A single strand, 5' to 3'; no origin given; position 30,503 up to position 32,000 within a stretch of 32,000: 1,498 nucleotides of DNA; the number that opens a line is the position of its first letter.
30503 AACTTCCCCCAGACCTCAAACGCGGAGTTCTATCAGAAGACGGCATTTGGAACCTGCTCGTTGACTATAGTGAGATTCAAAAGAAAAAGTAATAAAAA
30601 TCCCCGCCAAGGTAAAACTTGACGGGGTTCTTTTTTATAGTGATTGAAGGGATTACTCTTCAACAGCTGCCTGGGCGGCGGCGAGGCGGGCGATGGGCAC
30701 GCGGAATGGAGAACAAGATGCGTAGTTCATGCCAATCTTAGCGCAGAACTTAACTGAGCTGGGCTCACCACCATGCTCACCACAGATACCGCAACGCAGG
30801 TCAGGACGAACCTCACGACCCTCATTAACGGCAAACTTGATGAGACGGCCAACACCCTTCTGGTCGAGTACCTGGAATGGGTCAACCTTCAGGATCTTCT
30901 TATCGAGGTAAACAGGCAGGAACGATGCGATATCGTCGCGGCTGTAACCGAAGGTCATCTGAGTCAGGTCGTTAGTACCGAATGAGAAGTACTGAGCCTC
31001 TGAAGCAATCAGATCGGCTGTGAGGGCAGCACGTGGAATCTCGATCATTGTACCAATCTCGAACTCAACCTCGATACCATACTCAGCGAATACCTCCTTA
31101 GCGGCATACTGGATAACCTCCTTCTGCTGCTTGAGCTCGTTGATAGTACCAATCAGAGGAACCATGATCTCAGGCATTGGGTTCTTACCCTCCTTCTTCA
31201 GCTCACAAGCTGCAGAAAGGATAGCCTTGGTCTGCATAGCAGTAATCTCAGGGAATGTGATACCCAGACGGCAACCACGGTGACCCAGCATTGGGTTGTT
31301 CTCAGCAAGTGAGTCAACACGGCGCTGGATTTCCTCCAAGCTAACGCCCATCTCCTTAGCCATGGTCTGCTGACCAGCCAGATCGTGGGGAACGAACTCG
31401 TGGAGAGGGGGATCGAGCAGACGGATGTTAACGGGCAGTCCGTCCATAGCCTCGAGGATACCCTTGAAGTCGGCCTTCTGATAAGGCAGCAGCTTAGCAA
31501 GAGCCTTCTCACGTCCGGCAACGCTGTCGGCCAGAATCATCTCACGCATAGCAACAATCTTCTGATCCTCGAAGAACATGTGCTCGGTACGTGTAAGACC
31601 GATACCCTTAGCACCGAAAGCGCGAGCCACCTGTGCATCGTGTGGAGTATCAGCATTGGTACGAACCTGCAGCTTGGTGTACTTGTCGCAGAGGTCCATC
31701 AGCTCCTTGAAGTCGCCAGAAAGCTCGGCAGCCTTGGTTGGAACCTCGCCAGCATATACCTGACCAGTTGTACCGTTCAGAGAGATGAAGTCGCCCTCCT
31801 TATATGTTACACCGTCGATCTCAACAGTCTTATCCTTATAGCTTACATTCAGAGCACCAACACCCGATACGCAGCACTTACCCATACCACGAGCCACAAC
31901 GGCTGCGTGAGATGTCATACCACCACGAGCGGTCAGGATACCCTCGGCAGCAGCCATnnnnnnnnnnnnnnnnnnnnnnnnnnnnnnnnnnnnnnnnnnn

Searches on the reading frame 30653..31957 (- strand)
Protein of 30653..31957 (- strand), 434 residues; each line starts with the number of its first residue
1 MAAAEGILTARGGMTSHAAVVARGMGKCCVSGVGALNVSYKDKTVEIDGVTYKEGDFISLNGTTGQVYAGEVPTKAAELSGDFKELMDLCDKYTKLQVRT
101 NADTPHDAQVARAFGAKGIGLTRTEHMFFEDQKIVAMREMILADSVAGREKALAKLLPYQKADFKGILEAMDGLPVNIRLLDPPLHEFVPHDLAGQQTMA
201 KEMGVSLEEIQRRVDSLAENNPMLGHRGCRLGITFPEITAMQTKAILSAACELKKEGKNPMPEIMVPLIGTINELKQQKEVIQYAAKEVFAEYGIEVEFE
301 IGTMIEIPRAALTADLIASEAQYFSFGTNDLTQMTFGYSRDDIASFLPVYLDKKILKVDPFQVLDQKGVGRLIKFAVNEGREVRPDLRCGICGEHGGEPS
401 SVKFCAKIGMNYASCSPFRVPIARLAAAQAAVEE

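Call 10: search_protein_families(library=pfam, proteins=[window:30653-31957:-], max_evalue=0.01)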
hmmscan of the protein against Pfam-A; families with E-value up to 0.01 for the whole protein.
window:30653-31957:- (434 aa): 2 families
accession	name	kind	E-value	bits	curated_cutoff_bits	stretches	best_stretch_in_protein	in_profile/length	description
PF02896.24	PEP-utilizers_C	-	5.9e-83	278.8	22.8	1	80-431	4-292/293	PEP-utilising enzyme, PEP-binding domain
PF00391.29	PEP-utilizers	-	8.5e-16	57.8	23.1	1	1-65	20-72/72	PEP-utilising enzyme, mobile domain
